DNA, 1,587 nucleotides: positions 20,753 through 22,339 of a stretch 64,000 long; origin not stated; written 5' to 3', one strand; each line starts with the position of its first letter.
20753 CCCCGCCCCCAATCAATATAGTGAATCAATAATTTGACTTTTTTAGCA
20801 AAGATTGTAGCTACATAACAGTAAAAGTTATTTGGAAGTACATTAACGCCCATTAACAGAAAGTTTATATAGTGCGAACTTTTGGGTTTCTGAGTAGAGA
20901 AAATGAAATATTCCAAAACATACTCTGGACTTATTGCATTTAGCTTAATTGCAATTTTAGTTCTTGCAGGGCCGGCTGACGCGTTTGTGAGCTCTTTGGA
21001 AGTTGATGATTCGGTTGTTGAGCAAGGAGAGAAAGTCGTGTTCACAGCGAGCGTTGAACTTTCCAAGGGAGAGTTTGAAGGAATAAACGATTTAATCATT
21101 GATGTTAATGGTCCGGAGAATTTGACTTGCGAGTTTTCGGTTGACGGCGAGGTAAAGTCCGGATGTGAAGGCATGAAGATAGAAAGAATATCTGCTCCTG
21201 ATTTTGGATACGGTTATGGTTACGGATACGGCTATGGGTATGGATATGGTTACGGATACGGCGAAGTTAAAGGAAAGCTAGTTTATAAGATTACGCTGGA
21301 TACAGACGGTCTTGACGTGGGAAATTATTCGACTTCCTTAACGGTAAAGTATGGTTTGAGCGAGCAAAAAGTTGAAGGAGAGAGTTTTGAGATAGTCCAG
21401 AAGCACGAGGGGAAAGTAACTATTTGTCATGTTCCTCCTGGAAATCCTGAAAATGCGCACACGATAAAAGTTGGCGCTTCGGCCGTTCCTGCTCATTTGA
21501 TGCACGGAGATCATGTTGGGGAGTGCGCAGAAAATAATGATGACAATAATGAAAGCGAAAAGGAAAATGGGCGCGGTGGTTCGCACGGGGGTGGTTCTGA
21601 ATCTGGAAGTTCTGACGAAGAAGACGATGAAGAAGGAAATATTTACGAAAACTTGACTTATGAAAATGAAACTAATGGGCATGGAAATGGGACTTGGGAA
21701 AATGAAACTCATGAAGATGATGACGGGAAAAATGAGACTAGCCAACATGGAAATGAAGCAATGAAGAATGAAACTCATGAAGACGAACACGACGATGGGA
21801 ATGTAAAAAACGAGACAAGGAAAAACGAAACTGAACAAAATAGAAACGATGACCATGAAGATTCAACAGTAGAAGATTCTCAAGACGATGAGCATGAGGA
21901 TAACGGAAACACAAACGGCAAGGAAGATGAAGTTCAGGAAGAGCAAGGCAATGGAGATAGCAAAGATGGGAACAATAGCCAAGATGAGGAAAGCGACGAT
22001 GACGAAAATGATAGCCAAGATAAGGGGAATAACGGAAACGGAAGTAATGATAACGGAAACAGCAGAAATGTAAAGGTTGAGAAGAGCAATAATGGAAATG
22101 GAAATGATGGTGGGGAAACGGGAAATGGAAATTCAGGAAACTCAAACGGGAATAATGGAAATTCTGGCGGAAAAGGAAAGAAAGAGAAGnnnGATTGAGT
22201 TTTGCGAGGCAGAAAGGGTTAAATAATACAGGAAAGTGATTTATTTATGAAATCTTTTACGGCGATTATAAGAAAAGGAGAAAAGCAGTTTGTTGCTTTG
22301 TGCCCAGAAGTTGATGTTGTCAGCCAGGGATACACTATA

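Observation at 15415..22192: Cluster of five paralogous secreted proteins sharing an N-terminal module with a poly(Gly-Tyr) loop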

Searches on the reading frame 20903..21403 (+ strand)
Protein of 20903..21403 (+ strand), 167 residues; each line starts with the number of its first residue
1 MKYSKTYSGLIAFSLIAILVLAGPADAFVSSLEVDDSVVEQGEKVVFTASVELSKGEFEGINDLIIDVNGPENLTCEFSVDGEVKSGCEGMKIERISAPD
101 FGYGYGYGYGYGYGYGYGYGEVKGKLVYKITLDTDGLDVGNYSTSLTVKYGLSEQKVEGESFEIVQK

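Call 41: search_protein_representatives(alignment_id=A4)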
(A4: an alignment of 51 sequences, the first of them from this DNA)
Query: 51 sequences, 165 profile positions. Proteins with E-value up to 0.001 (for the whole library): 1407; up to 1e-10: 1069; up to 1e-30: 325. The best 150 are listed.
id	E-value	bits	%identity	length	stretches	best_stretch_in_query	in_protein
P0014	5.6e-57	208.2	-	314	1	6-164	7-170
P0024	5.8e-57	208.1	-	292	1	5-164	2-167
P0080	8.0e-56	204.4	-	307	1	1-164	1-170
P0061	3.2e-55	202.5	-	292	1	6-164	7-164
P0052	4.1e-55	202.1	-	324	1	3-164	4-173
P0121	1.2e-54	200.6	-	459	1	7-163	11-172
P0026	1.4e-54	200.3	-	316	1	1-164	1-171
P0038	1.0e-53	197.6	-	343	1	3-164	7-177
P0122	1.6e-53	196.9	-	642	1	5-164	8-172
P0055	1.7e-53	196.9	-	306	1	4-164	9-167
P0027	4.1e-53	195.6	-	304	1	6-164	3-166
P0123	9.9e-53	194.4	-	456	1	3-164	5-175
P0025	1.6e-52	193.7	-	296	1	5-164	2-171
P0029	1.8e-52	193.5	-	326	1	1-164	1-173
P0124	2.5e-52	193.1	-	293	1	4-163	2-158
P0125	3.7e-52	192.5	-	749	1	4-162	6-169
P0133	1.1e-49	184.5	-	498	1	7-162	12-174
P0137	3.3e-49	182.9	-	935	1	6-164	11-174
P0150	2.0e-46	173.9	-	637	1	4-163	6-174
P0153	4.9e-46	172.6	-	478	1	7-163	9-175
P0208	3.8e-40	153.4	-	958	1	7-164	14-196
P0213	9.1e-40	152.2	-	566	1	6-163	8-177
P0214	1.0e-39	152.0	-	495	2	3-120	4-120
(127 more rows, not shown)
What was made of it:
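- Closest known: Ig-like / E-set beta-sandwich domains of prokaryotic surface proteins. Different: This module is always the first domain after the signal peptide (call 41).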

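Call 42: search_protein_families(library=pfam, proteins=[P0122, P0125, P0137, P0208, P0150, P0213, P0133, P0214, P0121, P0153], max_evalue=0.01)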
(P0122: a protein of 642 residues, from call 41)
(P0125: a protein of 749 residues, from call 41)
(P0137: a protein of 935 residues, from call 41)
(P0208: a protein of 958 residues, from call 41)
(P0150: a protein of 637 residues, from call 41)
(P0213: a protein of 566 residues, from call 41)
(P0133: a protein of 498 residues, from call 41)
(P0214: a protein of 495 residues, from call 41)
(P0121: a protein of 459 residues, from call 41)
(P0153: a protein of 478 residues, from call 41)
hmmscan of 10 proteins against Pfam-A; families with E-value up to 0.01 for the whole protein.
P0122 (642 aa): 4 families
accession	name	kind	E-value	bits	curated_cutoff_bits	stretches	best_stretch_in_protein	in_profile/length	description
PF19077.6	Big_13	-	1e-10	42.5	27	1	383-453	30-101/102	Bacterial Ig-like domain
PF09136.16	Glucodextran_B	-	0.00052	20.3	27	0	415-453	44-82/83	Glucodextranase, domain B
PF12245.14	Big_3_2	-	0.00086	19.9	23.3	0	616-636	94-114/122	Bacterial Ig-like domain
PF02494.22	HYR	-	0.0026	18.5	21.7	0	423-445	52-74/81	HYR domain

P0125 (749 aa): 3 families
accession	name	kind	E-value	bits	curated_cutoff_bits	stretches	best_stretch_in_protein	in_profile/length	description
PF19077.6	Big_13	-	4.1e-06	27.7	27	0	419-455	63-100/102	Bacterial Ig-like domain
PF09136.16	Glucodextran_B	-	0.00044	20.6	27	0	703-732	44-73/83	Glucodextranase, domain B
PF25275.1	Golvesin_C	-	0.009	16.5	31.6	1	435-506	30-98/132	Golvesin C-terminal domain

P0137 (935 aa): 4 families
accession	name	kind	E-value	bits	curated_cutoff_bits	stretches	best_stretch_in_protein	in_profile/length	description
PF19077.6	Big_13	-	9.8e-11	42.5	27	0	903-934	69-101/102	Bacterial Ig-like domain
PF15418.12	DUF4625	-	0.00038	21.2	27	0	905-930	102-127/131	Domain of unknown function (DUF4625)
PF12733.13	Cadherin-like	-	0.0055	17.6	24.2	0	496-544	31-77/89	Cadherin-like beta sandwich domain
PF24617.1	POF1B_HlH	-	0.0097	16.8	27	0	789-823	34-68/84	POF1B helix-loop-helix domain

P0208 (958 aa): 6 families
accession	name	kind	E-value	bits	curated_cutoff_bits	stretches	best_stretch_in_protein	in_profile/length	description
PF19077.6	Big_13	-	2.4e-12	47.7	27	1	419-479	42-101/102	Bacterial Ig-like domain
PF13750.12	Big_3_3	-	2e-06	28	27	0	449-508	10-74/157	Bacterial Ig-like domain (group 3)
PF02494.22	HYR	-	1.6e-05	25.6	21.7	0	669-749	1-72/81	HYR domain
PF15418.12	DUF4625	-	0.0015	19.3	27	0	442-476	94-128/131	Domain of unknown function (DUF4625)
PF13754.12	Big_3_4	-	0.0035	17.7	27.3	0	452-515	32-95/106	Domain of unknown function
PF09136.16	Glucodextran_B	-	0.0058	17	27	0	727-756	50-79/83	Glucodextranase, domain B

P0150 (637 aa): 1 family
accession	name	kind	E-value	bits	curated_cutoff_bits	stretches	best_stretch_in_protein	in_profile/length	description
PF19077.6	Big_13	-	0.00012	22.9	27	0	610-637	72-100/102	Bacterial Ig-like domain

P0213 (566 aa): 3 families
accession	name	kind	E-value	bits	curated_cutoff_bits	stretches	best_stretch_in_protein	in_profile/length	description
PF19077.6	Big_13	-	3.3e-06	27.9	27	0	541-564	75-99/102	Bacterial Ig-like domain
PF15418.12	DUF4625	-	4.7e-06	27.4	27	0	540-562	105-127/131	Domain of unknown function (DUF4625)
PF12245.14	Big_3_2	-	0.0042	17.7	23.3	0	536-557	88-111/122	Bacterial Ig-like domain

P0133 (498 aa): 0 families

P0214 (495 aa): 5 families
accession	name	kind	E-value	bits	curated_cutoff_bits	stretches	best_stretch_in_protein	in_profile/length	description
PF13750.12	Big_3_3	-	6.1e-05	23.2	27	0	247-276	115-144/157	Bacterial Ig-like domain (group 3)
PF16403.11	Bact_surface_Ig-like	-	0.00029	21.3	27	1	250-272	43-65/71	Bacterial surface protein, Ig-like domain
PF19077.6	Big_13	-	0.0014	19.5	27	0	152-191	61-101/102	Bacterial Ig-like domain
PF13860.13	FlgD_ig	-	0.004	17.6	27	0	221-271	19-65/79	FlgD Ig-like domain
PF02494.22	HYR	-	0.005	17.6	21.7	0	227-272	30-75/81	HYR domain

P0121 (459 aa): 0 families

P0153 (478 aa): 2 families
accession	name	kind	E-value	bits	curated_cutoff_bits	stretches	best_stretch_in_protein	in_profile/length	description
PF19077.6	Big_13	-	0.0026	18.7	27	0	451-477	73-100/102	Bacterial Ig-like domain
PF09136.16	Glucodextran_B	-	0.0055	17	27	0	451-474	55-78/83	Glucodextranase, domain B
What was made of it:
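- Closest known: Ig-like / E-set beta-sandwich domains of prokaryotic surface proteins. Same: Longer family members combine the module with Big_13 and other Ig-like repeats (call 42).
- Long family members carry Big_13 and other Ig-like repeats typical of adhesins (call 42), which points as much to external binding as to coat assembly. Long family members add Big_13 and other Ig-like repeats as in adhesins (call 42).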

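Call 57: search_protein_families(library=pfam, alignment_id=A4, max_evalue=1)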
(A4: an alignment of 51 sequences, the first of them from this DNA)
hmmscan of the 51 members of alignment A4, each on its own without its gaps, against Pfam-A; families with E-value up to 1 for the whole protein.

A. member 1, seq(167 aa): 2 families
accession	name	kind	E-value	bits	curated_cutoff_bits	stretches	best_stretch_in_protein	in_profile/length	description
PF17228.7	SGP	-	0.0012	20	26.7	1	60-120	18-75/93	Sulphur globule protein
PF00212.23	ANP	-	0.12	13.1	27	1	85-97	12-24/31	Atrial natriuretic peptide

B. families by the number of members that match (of 51 scanned): 30 families (the first 25 are shown)
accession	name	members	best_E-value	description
PF11797.14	WxLIP_HBD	10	0.00043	WxL Interacting Protein, host binding domain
PF17228.7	SGP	8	0.0012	Sulphur globule protein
PF02752.27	Arrestin_C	5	0.0036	Arrestin (or S-antigen), C-terminal domain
PF17253.7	DUF5320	3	0.094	Family of unknown function (DUF5320)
PF20942.3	DUF4785_2nd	2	0.01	Domain of unknown function (DUF4785) central domain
PF16967.11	TcfC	2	0.091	E-set like domain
PF22221.2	NigD_N-like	1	0.0017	Lipoprotein BF3042 OB domain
PF12892.13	FctA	1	0.013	Spy0128-like isopeptide containing domain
PF08308.17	PEGA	1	0.016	PEGA domain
PF13590.11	DUF4136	1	0.029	Domain of unknown function (DUF4136)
PF12946.13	EGF_MSP1_1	1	0.033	MSP1 EGF domain 1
PF23974.1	DUF7300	1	0.039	Domain of unknown function (DUF7300)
PF16640.11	Big_3_5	1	0.039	Bacterial Ig-like domain (group 3)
PF17481.7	Phage_sheath_domII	1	0.058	Phage tail sheath protein beta-sandwich domain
PF10651.15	BppU_N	1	0.06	BppU N-terminal domain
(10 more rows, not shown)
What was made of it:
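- There is a recurrent sub-threshold similarity to the WxL-interacting-protein host-binding domain in 10 of 51 members (call 57).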

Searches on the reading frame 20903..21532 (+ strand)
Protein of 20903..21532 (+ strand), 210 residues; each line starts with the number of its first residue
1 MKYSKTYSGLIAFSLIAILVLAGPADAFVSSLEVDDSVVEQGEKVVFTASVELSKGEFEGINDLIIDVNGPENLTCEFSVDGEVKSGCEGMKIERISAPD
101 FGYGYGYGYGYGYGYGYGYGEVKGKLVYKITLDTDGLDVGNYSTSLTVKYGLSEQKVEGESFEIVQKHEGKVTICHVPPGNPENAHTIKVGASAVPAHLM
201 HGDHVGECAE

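Call 10: find_homologous_proteins(query=window:20903-21532:+, max_evalue=0.001)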
Query seq(210 aa) (210 aa): 400 proteins with E <= 0.001 among 7365 candidates; the best 120 are listed.
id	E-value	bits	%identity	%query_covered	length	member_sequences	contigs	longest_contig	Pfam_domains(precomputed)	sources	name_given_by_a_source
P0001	1.9e-54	203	48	97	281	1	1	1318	-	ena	-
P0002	1.1e-53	200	50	95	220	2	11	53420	-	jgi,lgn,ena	-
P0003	4.8e-51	191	46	99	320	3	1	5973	-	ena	-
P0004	1.4e-50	190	46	100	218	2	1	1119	-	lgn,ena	-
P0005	7.0e-50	188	45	100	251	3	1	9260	-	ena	-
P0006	1.7e-44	170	43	99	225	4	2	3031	-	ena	-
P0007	5.6e-43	165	39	98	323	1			-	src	-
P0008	8.9e-41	158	60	25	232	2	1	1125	-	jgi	-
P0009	2.0e-40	157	45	35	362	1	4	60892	-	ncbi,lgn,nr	ncbi:MAG TPA: carboxypeptidase-like regulatory domain-containing protein [Gemmatimonadota bacterium]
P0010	2.8e-40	156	80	19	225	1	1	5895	-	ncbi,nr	ncbi:MAG TPA: hypothetical protein VJ982_01615, partial [Gemmatimonadota bacterium]|nr:hypothetical 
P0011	1.0e-39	154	79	18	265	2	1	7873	-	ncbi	-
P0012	3.2e-39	153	80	19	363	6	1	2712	PF13620.13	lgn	-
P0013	1.9e-38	150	46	80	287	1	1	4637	-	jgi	jgi:hypothetical protein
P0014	6.1e-37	145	42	69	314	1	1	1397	-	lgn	-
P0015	1.0e-36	145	39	82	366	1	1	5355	-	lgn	-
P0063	4.8e-28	116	37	89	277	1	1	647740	-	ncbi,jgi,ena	ncbi:MAG: hypothetical protein WC438_00140 [Candidatus Pacearchaeota archaeon]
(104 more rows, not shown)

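Call 43: predict_structure(alignment_id=A3)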
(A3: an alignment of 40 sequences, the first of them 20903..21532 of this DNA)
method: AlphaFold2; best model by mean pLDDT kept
length: 210 residues; sequences in the alignment: 40
mean_pLDDT: 90.3   pTM: 0.73
mean pLDDT of the five models: 90.3, 89.9, 89.6, 88.4, 88.2
residues with pLDDT >= 90: 154; 70-90: 34; 50-70: 18; < 50: 4
segments of 3 or more residues with pLDDT < 50: none
pLDDT, mean of each block of 10 residues (from residue 1): 88 94 80 97 97 90 97 98 97 95 63 54 91 97 98 95 90 95 96 91 94
secondary structure, 60 per line:
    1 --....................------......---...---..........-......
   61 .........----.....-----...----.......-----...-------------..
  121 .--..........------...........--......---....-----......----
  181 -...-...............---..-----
elements in order: H3-22 E29-34 E38-40 E44-53 H55-60 E61-69 E74-78 E84-86 E91-97 E103-105 E119-121 E124-133 E140-150 E153-158 E162-165 E171-176 E186-191 H192-200

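Call 48: fold_search(model_id=the predicted structure, library=pdb)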
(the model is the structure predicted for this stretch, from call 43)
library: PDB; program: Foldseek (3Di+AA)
matches with E <= 10: 1991; with E <= 0.001: 78
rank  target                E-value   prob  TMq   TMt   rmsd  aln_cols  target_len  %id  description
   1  8k2n_A                1.0e-04  1.00  0.36  0.16  11.5       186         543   11  Crystal structure of Group 4 Monosaccharide-releasing beta-N-acetylgalactosaminidase NgaLy from Lacticaseibacillus yic (released 2024-04-24)
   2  5l7u_A                1.0e-04  1.00  0.34  0.14  10.9       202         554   14  Crystal structure of BvGH123 with bound GalNAc (released 2017-03-22)
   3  8xsi_L                1.2e-04  1.00  0.35  0.59   4.8       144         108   10  SARS-CoV-2 RBD + IMCAS-364 (Local Refinement) (released 2024-07-17)
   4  8be2_N                1.4e-04  1.00  0.38  0.62   4.9       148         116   12  Crystal structure of SOS1-Nanobody77 (released 2023-11-01)
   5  8uy6_B                1.7e-04  1.00  0.39  0.60   6.1       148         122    9  Aquaporin Z with ALFA tag and bound to nanobody (released 2024-09-25)
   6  5l7r_A                1.8e-04  1.00  0.36  0.15  11.7       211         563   11  Crystal structure of BvGH123 (released 2017-03-22)
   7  5fqh_A                2.0e-04  1.00  0.37  0.15   8.2       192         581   10  The details of glycolipid glycan hydrolysis by the structural analysis of a family 123 glycoside hydrolase from Clostr (released 2016-03-30)
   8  8zpl_N                2.1e-04  1.00  0.33  0.51   6.1       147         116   14  Cryo-EM strucutre of CXCR4 complexed with antagonist HF51116 (released 2025-02-26)
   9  9bc4_A                2.2e-04  1.00  0.35  0.19   9.0       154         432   14  Transglutaminase 2 - Intermediate State (released 2024-07-03)
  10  8k2f                  2.2e-04  1.00  0.32  0.15  10.2       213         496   11  Crystal structure of Group 1 oligosaccharide-releasing beta-N-acetylgalactosaminidase NgaCa from Cohnella abietis, apo 1 (released 2024-04-24)
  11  8k2g_A                2.5e-04  1.00  0.33  0.15  10.6       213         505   11  Crystal structure of Group 1 Oligosaccharide-releasing beta-N-acetylgalactosaminidase NgaCa from Cohnella abietis, apo (released 2024-04-24)
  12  8w1v_F                2.6e-04  1.00  0.36  0.56   7.3       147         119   12  The beta2 adrenergic receptor bound to a bitopic ligand (released 2024-07-17)
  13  7r1z_C                2.8e-04  1.00  0.38  0.61   6.2       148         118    9  C-terminal domain of hArc in complex with nanobodies H11 and C11, collapsed crystal form (released 2022-06-01)
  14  5l7u_B                2.8e-04  1.00  0.37  0.15  11.8       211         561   11  Crystal structure of BvGH123 with bound GalNAc (released 2017-03-22)
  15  5mwn_F                2.9e-04  1.00  0.37  0.58   5.8       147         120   10  Structure of the EAEC T6SS component TssK N-terminal domain in complex with llama nanobodies nbK18 and nbK27 (released 2017-06-28)
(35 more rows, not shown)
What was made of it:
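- Closest known: Antibody V domains with Gly/Tyr/Ser-rich CDR-H3. Same: V-domain chains are among the best fold neighbours (call 48).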

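Call 75: find_encoding_contigs(protein=P0063, flank=10000, max_places=1)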
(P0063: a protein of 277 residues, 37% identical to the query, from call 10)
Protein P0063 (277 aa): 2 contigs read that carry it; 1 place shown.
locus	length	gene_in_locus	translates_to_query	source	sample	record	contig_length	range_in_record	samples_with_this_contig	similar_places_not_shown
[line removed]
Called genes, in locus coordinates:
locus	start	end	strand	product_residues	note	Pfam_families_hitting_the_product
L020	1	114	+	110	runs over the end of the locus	-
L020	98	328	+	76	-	-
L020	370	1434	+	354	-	PF01943:Polysacc_synt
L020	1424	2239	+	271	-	-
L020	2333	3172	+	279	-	-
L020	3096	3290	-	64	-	-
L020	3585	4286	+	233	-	PF00483:NTP_transferase (weak), PF01128:IspD, PF12804:NTP_transf_3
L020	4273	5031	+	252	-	PF01066:CDP-OH_P_transf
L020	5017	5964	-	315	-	-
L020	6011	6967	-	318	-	-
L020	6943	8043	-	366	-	PF13477:Glyco_trans_4_2, PF13439:Glyco_transf_4, PF13579:Glyco_trans_4_4, PF20706:GT4-conflict, PF00534:Glycos_transf_1, PF13692:Glyco_trans_1_4, PF13524:Glyco_trans_1_2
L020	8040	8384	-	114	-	-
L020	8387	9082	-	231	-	PF00535:Glycos_transf_2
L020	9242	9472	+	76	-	PF07927:HicA_toxin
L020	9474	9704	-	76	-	-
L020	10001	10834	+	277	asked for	-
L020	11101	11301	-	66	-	-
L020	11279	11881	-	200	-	-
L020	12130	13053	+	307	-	-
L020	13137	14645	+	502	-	-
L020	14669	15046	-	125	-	-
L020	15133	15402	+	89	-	PF24434:DUF7557 (weak)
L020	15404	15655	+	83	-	PF05016:ParE_toxin, PF15781:ParE-like_toxin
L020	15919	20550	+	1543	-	-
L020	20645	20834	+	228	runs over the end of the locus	-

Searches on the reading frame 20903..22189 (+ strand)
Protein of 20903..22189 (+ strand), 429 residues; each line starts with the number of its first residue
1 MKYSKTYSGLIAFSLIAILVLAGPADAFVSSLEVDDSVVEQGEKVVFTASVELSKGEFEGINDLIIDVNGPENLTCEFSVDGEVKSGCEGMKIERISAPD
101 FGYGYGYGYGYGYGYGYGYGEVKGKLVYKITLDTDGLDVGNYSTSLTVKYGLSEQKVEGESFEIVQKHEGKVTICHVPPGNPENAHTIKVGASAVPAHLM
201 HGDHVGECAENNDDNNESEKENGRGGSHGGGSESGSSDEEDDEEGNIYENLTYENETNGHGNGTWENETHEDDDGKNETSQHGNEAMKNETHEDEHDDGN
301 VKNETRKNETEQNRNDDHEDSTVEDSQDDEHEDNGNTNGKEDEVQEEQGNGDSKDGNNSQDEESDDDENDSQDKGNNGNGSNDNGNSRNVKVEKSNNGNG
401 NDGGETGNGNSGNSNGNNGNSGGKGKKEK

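Call 4: search_protein_families(library=pfam, proteins=[window:20903-22189:+], max_evalue=1)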
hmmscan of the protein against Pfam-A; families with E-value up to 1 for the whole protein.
window:20903-22189:+ (429 aa): 1 family
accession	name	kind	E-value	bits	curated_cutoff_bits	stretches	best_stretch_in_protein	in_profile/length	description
PF17228.7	SGP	-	0.015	16.6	26.7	1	75-120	29-75/93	Sulphur globule protein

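Call 5: search_protein_families(library=ncbifam, proteins=[window:20903-22189:+], max_evalue=1)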
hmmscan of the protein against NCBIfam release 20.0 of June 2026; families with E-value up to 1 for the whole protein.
window:20903-22189:+ (429 aa): 0 families

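Call 9: find_encoding_contigs(protein=window:20903-22189:+, flank=10000, max_places=6)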
Protein window:20903-22189:+ (429 aa): 24 contigs read that carry it; 4 places shown.
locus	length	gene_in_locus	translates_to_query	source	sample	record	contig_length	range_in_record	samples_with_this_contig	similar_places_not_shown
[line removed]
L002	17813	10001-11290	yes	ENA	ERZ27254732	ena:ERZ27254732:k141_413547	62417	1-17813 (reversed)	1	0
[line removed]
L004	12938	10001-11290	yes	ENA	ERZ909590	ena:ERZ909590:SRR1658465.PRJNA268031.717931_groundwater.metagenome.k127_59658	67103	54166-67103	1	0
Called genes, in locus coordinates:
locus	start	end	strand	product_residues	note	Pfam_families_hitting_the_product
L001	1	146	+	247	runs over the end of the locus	-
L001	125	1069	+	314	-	-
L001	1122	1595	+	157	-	-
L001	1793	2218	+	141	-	-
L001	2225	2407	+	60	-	-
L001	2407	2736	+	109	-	PF02452:PemK_toxin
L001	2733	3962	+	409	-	PF13393:tRNA-synt_His, PF01409:tRNA-synt_2d (weak), PF00587:tRNA-synt_2b (weak), PF03129:HGTP_anticodon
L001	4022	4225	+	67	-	-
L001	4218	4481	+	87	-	PF05016:ParE_toxin (weak)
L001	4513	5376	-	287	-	-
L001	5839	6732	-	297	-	-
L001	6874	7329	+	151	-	-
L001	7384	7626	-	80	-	-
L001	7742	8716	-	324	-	-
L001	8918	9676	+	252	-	-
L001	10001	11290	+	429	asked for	-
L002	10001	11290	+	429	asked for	-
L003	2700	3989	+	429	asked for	-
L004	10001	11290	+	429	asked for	-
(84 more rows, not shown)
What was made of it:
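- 20903..22192 (+): P5 (429 aa). Signal peptide aa 1-27. Module aa 28-167 (nt 20984-21403). Longest pure GY tract aa 100-119, DF(GY)9 (nt 21200-21259). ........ mini-domain aa 171-208 (nt 21413-21526). Long acidic N/G/E/D-rich tail with repeated K-N-E-T sequons, ending in GKGKKEK (nt 21527-22189). No TM anchor. The identical protein is listed in 62 index blocks of the assembly collection (call 9).
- The source is groundwater (call 9).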

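Call 22: search_protein_families(library=phrogs, proteins=[window:20903-22189:+], max_evalue=0.1)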
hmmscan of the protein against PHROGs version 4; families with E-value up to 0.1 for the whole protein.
window:20903-22189:+ (429 aa): 0 families

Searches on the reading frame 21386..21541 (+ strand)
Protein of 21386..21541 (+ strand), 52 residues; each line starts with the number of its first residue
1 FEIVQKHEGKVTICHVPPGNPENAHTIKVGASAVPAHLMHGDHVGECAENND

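Call 72: find_homologous_proteins(query=window:21386-21541:+, max_evalue=0.001)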
Query seq(52 aa) (52 aa): 24 proteins with E <= 0.001 among 24 candidates.
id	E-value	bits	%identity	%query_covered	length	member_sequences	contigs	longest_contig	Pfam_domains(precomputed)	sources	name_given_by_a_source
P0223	8.2e-15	72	68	94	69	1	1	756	-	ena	-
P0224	1.9e-14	71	73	87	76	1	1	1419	-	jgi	-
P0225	2.5e-14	70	71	87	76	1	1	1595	-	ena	-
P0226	4.0e-14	69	78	79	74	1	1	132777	-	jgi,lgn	jgi:hypothetical protein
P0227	9.5e-14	68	79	81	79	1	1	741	-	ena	-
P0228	1.1e-13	68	73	87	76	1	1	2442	-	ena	-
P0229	1.3e-13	68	76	87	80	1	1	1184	-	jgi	jgi:hypothetical protein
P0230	1.3e-13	68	76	87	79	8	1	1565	-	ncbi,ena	-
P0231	2.2e-13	67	75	85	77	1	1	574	-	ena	-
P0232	2.3e-13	67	79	79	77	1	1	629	-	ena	-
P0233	2.9e-13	67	81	79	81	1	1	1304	-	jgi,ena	-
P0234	4.8e-13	66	67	88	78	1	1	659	-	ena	-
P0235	7.6e-13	66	86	67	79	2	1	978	-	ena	-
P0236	1.2e-12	65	76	79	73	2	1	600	-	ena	-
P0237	1.2e-12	65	78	77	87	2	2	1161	-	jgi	jgi:hypothetical protein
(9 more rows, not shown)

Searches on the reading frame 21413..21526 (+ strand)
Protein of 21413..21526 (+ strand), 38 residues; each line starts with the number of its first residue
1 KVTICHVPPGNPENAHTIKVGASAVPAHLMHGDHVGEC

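Call 56: search_solved_structures(query=A6, max_evalue=10, show_alignments=2)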
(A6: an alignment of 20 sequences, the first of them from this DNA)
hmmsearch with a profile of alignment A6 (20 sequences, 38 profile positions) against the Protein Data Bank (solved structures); distinct sequences matched with E-value up to 10: 0.
